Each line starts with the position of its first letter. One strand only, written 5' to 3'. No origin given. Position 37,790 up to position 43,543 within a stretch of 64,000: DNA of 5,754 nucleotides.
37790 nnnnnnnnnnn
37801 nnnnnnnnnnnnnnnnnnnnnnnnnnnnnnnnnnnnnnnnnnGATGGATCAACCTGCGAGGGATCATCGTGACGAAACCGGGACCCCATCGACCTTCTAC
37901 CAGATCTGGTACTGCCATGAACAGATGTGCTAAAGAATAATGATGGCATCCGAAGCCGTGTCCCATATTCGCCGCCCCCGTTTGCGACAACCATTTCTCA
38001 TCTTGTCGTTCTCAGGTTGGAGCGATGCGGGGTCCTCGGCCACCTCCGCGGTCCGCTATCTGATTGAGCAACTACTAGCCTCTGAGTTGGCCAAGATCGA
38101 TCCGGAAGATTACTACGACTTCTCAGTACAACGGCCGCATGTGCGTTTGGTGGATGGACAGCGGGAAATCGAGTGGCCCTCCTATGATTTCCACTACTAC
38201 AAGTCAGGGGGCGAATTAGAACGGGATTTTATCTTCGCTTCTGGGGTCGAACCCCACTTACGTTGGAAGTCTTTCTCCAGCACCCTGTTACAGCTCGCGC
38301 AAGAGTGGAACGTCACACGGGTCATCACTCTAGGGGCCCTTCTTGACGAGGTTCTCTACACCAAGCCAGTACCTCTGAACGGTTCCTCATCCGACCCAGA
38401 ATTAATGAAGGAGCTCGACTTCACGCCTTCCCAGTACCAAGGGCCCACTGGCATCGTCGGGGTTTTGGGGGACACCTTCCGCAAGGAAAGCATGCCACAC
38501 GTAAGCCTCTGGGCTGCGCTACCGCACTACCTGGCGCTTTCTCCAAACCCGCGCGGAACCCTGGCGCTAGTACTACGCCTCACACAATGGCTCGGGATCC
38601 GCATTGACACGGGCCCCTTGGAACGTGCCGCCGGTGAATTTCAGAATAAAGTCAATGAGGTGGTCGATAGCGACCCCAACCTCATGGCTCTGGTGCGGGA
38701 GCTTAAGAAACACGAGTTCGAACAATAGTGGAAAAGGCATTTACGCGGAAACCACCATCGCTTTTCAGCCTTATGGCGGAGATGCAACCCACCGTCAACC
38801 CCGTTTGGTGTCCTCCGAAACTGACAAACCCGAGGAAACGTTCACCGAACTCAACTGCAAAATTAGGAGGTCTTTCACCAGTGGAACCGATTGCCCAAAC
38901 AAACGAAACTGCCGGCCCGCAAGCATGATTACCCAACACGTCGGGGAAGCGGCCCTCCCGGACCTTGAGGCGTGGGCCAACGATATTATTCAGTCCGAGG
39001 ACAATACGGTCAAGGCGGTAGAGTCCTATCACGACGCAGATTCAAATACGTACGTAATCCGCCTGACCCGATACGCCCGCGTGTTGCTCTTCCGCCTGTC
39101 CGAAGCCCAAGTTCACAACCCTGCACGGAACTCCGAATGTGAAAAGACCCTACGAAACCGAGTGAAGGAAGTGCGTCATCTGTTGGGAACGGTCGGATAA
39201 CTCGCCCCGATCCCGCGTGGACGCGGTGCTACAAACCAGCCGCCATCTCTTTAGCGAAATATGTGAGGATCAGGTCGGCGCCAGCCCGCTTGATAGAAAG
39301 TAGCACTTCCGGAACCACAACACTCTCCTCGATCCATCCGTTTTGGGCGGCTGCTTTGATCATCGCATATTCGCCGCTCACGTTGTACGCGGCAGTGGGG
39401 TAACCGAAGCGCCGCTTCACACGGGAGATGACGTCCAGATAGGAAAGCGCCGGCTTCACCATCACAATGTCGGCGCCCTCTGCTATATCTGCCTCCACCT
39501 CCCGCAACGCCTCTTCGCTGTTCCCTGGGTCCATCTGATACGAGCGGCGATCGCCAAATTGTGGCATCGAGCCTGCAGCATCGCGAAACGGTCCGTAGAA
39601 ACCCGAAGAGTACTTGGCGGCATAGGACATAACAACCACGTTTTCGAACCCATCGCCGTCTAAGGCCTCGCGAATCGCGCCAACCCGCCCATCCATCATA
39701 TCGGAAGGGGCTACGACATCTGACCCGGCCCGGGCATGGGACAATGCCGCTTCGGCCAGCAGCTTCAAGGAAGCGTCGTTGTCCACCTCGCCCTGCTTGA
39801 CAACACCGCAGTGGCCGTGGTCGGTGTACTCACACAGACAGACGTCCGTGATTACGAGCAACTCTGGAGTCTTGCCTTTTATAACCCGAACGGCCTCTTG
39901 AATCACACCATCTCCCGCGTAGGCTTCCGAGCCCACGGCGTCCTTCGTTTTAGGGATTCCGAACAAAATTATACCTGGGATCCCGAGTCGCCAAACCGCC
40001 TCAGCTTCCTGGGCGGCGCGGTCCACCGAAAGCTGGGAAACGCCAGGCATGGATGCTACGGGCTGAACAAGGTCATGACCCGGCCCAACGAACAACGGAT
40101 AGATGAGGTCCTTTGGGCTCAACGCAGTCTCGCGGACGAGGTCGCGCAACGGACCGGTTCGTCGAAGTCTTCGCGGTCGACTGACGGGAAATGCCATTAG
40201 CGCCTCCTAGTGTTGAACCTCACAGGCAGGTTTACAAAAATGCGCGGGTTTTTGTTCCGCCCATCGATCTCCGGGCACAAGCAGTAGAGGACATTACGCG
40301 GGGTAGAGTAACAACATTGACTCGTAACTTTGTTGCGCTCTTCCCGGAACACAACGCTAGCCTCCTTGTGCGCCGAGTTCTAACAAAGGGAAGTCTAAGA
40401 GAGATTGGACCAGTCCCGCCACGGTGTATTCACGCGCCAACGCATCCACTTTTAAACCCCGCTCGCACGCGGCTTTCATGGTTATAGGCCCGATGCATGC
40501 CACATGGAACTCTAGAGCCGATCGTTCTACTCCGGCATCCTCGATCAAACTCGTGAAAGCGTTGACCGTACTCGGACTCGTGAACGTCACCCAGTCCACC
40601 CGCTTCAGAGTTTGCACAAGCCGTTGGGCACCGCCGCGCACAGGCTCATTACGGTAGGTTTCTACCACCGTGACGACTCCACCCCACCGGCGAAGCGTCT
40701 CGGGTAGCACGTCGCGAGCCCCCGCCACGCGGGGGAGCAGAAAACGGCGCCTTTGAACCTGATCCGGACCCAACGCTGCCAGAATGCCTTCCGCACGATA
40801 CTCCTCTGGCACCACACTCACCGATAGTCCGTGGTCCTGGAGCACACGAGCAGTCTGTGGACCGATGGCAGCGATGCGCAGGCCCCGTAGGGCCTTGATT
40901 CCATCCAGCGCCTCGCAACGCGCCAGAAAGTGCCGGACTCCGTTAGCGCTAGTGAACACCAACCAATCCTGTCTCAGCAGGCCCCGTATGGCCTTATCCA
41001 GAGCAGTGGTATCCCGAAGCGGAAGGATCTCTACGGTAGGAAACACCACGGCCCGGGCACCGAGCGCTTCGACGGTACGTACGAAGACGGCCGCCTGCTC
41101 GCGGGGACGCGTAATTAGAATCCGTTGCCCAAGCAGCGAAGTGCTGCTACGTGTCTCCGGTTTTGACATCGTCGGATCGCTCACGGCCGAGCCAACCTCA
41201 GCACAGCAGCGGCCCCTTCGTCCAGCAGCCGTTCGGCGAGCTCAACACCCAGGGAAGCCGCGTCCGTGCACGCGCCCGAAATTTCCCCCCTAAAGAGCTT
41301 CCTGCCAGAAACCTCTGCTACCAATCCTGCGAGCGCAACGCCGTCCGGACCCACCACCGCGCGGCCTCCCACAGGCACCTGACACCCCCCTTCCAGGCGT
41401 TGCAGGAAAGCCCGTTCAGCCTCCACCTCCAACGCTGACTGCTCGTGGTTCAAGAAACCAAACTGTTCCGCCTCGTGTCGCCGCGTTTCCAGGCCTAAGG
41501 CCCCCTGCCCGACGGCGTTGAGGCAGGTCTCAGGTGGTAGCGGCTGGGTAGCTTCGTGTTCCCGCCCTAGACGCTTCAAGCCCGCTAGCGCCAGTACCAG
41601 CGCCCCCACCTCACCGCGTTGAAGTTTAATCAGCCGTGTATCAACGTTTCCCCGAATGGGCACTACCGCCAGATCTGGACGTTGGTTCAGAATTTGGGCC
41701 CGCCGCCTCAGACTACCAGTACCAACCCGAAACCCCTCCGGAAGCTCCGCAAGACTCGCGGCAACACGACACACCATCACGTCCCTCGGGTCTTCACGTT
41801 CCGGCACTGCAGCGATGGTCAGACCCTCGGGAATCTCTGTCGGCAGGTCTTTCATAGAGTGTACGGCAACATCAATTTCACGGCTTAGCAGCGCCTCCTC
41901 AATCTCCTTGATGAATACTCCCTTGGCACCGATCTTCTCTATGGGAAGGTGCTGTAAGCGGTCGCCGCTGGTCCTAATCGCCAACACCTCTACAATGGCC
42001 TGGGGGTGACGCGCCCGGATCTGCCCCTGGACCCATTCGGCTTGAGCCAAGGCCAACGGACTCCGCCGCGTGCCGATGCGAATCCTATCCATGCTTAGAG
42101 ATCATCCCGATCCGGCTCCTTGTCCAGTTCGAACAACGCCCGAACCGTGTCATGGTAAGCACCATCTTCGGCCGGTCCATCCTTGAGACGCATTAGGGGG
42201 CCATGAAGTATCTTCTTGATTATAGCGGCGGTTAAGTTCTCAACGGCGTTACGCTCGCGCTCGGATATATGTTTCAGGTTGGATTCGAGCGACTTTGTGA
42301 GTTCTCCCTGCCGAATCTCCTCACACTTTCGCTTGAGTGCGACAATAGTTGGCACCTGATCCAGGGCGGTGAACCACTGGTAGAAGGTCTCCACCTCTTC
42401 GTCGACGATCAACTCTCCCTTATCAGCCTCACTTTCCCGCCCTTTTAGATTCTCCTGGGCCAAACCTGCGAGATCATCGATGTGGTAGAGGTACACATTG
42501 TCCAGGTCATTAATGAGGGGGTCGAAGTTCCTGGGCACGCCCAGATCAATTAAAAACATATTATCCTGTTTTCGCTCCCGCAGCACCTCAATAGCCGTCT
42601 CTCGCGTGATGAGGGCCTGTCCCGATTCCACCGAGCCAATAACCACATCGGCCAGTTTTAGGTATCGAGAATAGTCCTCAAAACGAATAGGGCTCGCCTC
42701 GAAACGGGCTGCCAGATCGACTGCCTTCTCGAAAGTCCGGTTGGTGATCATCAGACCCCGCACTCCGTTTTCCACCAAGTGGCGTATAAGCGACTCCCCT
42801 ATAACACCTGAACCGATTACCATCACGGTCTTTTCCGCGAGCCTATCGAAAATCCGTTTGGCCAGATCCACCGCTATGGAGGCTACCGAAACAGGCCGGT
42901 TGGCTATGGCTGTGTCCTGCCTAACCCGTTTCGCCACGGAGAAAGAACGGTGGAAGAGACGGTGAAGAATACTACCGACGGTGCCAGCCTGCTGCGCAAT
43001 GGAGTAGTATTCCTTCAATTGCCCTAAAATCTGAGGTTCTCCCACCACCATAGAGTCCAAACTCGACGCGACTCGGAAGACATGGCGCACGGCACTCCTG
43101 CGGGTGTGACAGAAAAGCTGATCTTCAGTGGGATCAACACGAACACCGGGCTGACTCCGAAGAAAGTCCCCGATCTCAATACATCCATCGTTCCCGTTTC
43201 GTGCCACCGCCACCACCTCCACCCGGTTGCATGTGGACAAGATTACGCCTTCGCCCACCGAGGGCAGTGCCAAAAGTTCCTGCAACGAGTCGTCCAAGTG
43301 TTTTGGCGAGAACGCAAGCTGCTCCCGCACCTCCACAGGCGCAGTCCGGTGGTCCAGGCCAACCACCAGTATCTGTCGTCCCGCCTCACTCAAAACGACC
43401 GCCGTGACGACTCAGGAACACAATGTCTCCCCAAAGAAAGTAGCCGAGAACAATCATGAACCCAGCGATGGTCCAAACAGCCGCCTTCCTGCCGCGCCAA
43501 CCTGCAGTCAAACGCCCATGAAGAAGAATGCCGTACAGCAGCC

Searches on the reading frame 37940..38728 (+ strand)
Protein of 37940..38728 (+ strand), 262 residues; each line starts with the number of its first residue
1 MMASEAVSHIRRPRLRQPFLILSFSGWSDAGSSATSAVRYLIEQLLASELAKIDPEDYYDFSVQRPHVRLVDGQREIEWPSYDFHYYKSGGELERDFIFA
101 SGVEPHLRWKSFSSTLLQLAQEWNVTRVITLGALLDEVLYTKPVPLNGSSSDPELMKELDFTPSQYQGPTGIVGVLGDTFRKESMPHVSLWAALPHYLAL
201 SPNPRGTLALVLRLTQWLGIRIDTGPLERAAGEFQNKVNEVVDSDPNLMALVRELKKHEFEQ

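Call 3: search_protein_families(library=pfam, proteins=[window:37940-38728:+], max_evalue=0.1)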
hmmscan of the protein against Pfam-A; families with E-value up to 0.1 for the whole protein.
window:37940-38728:+ (262 aa): 1 family
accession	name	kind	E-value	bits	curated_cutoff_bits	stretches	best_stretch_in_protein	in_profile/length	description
PF09754.15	PAC2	-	5.2e-54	183.7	25.8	1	24-241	2-214/215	PAC2 family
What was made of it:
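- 37940..38728 (+): PAC2-family gene, the conserved divergent neighbour. A functional link is not established. PF09754, 5e-54 (call 3).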

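Call 4: search_protein_families(library=ncbifam, proteins=[window:37940-38728:+], max_evalue=0.1)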
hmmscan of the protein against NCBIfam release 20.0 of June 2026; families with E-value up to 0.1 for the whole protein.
window:37940-38728:+ (262 aa): 2 families
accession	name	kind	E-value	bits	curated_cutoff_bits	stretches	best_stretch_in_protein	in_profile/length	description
TIGR00161.1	TIGR00161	hypoth_equivalog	0.0078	15.9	199.25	1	111-245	95-225/239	proteasome assembly chaperone family protein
NF010248.0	PRK13695.1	equivalog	0.076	12.7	156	0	224-260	108-144/180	NTPase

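Call 54: search_protein_families(library=padloc, proteins=[window:37940-38728:+], max_evalue=0.01)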
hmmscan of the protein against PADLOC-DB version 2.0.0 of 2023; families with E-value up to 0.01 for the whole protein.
window:37940-38728:+ (262 aa): 0 families

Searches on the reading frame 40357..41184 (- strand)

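Call 83: search_protein_families(library=pfam, proteins=[window:40357-41184:-], max_evalue=0.00001)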
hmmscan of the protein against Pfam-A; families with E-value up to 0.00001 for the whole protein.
window:40357-41184:- (275 aa): 1 family
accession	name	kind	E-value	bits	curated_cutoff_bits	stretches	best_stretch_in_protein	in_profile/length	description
PF02602.20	HEM4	-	1.1e-60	205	27.5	1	34-260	3-231/231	Uroporphyrinogen-III synthase HemD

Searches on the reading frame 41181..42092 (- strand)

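Call 84: search_protein_families(library=pfam, proteins=[window:41181-42092:-], max_evalue=0.00001)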
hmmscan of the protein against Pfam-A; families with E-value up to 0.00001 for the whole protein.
window:41181-42092:- (303 aa): 2 families
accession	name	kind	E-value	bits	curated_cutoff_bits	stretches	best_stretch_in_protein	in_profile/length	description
PF01379.25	Porphobil_deam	-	3.8e-81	272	22.1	1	4-208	1-203/207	Porphobilinogen deaminase, dipyromethane cofactor binding domain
PF03900.20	Porphobil_deamC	-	1.9e-18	67.1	26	1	221-290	2-73/74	Porphobilinogen deaminase, C-terminal domain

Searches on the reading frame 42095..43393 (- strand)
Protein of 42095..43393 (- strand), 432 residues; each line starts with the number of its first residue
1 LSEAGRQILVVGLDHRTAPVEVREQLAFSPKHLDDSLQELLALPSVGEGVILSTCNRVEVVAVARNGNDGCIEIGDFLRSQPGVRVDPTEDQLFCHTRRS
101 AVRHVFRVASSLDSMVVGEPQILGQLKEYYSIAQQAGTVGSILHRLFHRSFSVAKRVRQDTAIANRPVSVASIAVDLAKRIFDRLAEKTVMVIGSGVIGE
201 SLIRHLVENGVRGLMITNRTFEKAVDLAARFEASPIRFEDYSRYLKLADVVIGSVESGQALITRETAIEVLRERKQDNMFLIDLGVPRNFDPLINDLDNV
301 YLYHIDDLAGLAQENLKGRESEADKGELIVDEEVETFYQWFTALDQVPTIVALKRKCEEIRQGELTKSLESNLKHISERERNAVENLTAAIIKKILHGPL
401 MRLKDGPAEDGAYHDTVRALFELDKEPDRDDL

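Call 84: search_protein_families(library=pfam, proteins=[window:42095-43393:-], max_evalue=0.00001)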
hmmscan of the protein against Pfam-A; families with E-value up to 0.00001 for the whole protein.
window:42095-43393:- (432 aa): 4 families
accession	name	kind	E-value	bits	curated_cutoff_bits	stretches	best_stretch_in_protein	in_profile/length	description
PF05201.20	GlutR_N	-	1.6e-51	174.5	27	1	11-161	1-151/151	Glutamyl-tRNAGlu reductase, N-terminal domain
PF01488.26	Shikimate_DH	-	1.4e-36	126.1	24.3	1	176-309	1-136/138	Shikimate / quinate 5-dehydrogenase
PF00745.25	GlutR_dimer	-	7.6e-24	84.3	22.9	1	327-423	3-99/99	Glutamyl-tRNAGlu reductase, dimerisation domain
PF03807.23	F420_oxidored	-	1.5e-06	29.1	21.6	1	190-257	2-69/94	NADP oxidoreductase coenzyme F420-dependent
